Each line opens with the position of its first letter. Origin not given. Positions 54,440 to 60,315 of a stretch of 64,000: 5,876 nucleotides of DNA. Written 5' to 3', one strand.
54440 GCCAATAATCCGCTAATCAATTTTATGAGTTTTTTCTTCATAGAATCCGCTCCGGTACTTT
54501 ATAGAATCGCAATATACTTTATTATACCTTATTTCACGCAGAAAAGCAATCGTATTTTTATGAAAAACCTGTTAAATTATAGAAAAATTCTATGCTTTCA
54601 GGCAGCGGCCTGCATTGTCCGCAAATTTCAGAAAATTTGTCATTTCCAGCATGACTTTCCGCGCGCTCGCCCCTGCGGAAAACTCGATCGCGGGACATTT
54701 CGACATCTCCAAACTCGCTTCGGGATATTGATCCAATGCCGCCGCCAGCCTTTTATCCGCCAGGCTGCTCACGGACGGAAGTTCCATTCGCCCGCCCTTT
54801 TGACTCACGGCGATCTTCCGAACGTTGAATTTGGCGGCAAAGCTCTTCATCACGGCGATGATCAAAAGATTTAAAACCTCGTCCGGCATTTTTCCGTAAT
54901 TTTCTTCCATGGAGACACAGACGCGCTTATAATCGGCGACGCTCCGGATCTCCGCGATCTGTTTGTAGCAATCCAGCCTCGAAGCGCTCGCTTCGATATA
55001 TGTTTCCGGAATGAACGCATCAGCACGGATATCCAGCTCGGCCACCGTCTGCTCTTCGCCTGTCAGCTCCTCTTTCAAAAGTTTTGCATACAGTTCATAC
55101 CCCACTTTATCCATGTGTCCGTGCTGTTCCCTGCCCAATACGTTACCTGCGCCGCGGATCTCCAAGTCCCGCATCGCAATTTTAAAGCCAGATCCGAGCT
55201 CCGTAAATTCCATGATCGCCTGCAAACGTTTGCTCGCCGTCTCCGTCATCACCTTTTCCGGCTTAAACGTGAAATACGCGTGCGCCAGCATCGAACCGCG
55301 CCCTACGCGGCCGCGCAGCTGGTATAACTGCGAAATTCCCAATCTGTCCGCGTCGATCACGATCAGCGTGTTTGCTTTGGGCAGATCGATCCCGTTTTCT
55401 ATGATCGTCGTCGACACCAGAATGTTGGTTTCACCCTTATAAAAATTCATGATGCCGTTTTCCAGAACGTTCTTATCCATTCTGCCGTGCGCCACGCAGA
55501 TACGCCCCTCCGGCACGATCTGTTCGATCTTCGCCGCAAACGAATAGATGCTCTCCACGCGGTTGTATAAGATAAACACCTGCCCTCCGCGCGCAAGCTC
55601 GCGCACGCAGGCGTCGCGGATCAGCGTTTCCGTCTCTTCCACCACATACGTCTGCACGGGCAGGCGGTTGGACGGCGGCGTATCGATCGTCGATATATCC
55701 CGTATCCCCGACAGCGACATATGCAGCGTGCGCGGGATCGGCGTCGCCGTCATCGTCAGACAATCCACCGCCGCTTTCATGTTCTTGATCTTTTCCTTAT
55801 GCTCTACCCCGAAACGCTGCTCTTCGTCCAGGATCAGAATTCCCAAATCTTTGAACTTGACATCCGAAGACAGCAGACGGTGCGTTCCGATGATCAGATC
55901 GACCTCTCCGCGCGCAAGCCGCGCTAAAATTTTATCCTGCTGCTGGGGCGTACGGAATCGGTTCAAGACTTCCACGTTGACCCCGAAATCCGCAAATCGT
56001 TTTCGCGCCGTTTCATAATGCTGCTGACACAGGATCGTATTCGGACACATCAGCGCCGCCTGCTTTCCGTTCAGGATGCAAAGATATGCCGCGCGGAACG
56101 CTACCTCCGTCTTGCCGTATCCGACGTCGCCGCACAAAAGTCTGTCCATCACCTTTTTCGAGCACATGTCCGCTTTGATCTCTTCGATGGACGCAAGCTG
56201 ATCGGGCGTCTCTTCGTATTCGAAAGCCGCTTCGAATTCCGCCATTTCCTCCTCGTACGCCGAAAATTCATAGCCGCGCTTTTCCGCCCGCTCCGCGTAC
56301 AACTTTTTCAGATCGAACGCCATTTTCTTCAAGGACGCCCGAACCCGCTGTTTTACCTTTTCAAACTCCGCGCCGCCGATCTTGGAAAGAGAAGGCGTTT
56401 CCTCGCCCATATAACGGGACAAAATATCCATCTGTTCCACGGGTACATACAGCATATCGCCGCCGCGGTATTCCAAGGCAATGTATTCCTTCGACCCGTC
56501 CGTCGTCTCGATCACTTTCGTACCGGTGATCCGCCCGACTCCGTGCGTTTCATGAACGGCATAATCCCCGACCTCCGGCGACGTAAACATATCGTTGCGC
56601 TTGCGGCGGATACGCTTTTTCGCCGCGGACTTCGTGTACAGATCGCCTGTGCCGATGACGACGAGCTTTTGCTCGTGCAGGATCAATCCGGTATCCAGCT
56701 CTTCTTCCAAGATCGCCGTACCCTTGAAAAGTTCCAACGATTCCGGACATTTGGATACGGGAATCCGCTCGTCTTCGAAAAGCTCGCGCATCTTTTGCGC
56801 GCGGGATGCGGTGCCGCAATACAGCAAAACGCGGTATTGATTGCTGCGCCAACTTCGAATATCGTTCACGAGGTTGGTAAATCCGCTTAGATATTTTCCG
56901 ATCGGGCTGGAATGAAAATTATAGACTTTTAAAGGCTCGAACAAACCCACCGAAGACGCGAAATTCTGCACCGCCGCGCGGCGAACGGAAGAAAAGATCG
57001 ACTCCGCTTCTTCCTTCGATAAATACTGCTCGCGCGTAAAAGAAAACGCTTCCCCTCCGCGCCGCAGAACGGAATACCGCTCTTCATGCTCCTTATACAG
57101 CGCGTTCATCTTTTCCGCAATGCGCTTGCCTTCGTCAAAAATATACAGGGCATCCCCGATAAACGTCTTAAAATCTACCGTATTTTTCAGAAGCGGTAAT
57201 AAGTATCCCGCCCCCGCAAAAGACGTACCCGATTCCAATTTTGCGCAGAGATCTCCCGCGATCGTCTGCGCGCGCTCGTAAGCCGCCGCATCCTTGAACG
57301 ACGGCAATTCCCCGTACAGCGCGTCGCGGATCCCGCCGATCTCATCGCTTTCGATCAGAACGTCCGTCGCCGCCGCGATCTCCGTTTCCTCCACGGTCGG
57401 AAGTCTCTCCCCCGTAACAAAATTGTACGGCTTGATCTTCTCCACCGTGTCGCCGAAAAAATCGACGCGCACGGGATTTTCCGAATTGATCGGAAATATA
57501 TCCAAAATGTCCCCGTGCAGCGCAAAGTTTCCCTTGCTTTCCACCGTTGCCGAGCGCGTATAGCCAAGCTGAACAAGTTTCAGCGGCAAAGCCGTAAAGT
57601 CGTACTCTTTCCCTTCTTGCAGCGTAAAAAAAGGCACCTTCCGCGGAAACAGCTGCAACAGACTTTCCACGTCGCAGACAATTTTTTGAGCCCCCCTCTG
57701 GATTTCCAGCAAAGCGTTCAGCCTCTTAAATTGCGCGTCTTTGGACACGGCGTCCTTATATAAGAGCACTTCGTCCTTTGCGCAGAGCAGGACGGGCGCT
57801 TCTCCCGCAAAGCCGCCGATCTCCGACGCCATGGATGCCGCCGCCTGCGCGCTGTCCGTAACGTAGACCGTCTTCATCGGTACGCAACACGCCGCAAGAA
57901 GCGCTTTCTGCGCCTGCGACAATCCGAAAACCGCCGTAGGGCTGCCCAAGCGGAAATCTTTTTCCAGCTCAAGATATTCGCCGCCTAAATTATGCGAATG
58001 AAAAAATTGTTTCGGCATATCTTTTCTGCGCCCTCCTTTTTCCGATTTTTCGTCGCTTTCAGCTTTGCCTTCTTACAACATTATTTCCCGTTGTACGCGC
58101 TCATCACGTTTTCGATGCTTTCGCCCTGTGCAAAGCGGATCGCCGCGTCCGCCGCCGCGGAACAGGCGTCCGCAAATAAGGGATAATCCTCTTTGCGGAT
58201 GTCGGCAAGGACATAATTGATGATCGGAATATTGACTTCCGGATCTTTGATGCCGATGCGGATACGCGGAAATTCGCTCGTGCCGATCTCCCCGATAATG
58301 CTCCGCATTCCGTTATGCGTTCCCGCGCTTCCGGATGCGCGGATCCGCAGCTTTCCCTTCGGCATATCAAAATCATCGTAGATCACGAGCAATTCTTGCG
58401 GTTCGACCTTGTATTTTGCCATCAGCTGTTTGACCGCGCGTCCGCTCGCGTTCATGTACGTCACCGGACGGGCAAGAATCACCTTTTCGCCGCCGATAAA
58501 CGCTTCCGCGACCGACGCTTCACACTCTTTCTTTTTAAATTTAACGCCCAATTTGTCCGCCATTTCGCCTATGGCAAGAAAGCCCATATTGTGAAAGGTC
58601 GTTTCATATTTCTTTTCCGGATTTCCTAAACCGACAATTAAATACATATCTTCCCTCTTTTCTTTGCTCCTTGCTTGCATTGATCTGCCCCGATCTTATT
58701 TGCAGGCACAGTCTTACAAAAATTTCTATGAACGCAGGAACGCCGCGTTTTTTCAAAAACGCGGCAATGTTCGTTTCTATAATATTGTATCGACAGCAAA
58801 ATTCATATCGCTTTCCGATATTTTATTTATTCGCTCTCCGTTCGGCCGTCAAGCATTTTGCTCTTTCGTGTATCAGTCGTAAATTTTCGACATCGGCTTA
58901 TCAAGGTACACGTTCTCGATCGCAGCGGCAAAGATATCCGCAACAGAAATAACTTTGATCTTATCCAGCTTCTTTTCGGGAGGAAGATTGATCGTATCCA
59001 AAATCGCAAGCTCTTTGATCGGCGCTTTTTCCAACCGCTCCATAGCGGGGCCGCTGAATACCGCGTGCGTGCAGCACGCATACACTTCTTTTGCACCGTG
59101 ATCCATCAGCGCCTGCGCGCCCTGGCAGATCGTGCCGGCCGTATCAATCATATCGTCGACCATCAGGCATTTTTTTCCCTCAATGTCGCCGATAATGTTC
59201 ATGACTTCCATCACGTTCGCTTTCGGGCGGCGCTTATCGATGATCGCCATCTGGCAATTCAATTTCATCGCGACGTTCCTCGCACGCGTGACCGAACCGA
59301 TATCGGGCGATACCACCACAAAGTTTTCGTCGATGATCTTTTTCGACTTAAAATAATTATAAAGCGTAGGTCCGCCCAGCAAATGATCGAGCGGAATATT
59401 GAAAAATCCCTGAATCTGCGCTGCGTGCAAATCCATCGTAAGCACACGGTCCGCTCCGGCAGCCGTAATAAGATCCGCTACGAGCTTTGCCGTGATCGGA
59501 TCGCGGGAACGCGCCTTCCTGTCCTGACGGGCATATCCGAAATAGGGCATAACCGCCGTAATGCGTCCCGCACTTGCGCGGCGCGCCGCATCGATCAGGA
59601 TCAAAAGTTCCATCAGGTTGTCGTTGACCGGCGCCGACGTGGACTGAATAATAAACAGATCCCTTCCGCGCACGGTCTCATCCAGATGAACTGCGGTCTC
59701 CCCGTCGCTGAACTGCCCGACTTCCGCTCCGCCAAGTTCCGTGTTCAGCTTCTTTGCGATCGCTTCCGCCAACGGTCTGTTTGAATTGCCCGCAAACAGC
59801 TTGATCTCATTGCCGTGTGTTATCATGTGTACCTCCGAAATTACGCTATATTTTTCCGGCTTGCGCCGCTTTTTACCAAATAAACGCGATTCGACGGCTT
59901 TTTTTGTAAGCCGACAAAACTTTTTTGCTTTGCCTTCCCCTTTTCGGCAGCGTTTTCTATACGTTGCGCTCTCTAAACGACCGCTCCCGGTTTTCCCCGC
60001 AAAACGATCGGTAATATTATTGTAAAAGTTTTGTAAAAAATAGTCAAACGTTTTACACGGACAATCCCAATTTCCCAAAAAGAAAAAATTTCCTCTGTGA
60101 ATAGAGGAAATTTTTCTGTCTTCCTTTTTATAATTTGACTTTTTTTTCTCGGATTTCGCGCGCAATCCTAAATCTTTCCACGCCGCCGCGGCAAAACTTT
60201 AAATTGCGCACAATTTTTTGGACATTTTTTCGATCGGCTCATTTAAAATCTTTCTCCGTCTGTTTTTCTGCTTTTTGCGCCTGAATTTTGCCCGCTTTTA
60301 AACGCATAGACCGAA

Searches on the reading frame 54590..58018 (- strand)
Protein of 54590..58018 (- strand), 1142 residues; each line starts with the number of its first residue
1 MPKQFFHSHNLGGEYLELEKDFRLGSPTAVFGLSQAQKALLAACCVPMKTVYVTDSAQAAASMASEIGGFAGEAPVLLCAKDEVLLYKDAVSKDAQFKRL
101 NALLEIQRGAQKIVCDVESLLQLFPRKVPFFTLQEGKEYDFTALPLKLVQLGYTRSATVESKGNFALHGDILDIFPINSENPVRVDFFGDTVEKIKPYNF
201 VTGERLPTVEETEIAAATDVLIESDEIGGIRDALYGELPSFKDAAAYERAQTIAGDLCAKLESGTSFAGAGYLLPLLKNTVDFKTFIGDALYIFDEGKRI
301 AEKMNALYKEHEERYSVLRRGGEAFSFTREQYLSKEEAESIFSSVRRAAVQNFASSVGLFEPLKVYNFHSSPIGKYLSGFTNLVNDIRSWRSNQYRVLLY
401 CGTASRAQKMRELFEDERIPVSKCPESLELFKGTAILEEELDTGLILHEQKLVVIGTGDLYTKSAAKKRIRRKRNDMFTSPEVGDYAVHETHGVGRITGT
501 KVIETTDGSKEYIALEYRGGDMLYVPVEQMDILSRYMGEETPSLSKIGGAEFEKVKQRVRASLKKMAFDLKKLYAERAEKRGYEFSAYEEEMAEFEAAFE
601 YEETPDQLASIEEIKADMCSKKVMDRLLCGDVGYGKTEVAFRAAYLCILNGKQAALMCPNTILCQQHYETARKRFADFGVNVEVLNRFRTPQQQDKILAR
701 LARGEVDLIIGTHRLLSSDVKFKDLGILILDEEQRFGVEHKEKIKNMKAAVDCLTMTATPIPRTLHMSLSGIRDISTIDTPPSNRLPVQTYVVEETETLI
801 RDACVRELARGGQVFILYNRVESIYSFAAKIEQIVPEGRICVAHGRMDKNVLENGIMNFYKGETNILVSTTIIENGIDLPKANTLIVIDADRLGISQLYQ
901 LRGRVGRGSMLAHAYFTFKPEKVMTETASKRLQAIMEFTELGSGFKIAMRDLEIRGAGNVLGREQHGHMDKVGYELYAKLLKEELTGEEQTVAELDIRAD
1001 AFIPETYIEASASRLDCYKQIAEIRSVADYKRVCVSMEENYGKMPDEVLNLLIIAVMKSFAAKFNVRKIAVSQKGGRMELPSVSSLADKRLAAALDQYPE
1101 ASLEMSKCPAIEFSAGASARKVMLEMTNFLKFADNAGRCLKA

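Call 34: search_protein_families(library=pfam, proteins=[window:54590-58018:-], max_evalue=0.00001)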
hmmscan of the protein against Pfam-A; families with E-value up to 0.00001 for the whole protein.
window:54590-58018:- (1142 aa): 7 families
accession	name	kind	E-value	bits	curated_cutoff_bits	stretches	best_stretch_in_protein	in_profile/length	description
PF00270.35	DEAD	-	5.7e-23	81.9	26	1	604-765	1-164/167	DEAD/DEAH box helicase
PF17757.6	UvrB_inter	-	1.5e-22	79.9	22.9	1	132-218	2-89/91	UvrB interaction domain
PF00271.37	Helicase_C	-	4.6e-22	78.8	23.5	1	806-907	8-108/110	Helicase conserved C-terminal domain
PF03461.20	TRCF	-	7.9e-19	68.2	25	1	998-1084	2-88/95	TRCF domain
PF02559.22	CarD_TRCF_RID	-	5.1e-18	65.3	23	1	482-537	2-57/57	CarD-like/TRCF RID domain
PF04851.21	ResIII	-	5.9e-07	30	22.5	1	605-760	6-162/164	Type III restriction enzyme, res subunit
PF22590.2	Cas3-like_C_2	-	7.9e-06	26.6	27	0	811-907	2-103/106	CRISPR-associated nuclease/helicase Cas3, C-terminal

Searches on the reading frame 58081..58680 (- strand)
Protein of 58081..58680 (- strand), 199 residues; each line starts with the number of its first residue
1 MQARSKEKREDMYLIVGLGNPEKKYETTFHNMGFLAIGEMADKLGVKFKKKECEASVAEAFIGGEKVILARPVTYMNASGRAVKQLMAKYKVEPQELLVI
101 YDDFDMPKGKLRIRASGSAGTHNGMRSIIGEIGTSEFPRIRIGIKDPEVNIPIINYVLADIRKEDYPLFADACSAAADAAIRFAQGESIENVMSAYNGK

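Call 71: search_protein_families(library=pfam, proteins=[window:58081-58680:-], max_evalue=0.01)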
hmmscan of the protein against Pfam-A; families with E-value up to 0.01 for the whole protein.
window:58081-58680:- (199 aa): 1 family
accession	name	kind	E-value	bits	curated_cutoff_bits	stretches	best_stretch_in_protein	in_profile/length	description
PF01195.25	Pept_tRNA_hydro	-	2.7e-61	207.1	27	1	14-197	1-183/183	Peptidyl-tRNA hydrolase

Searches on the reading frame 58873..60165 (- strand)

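Call 34: search_protein_families(library=pfam, proteins=[window:58873-60165:-], max_evalue=0.00001)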
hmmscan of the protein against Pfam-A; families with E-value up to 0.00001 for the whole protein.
window:58873-60165:- (430 aa): 3 families
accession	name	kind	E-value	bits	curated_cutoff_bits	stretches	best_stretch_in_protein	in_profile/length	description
PF13793.12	Pribosyltran_N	-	5.7e-54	181.4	25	1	121-237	1-117/117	N-terminal domain of ribose phosphate pyrophosphokinase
PF14572.12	Pribosyl_synth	-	8.5e-21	75.2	27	1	321-429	74-183/184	Phosphoribosyl synthetase-associated domain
PF00156.33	Pribosyltran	-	3.6e-18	65.8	26.3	1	277-372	22-129/158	Phosphoribosyl transferase domain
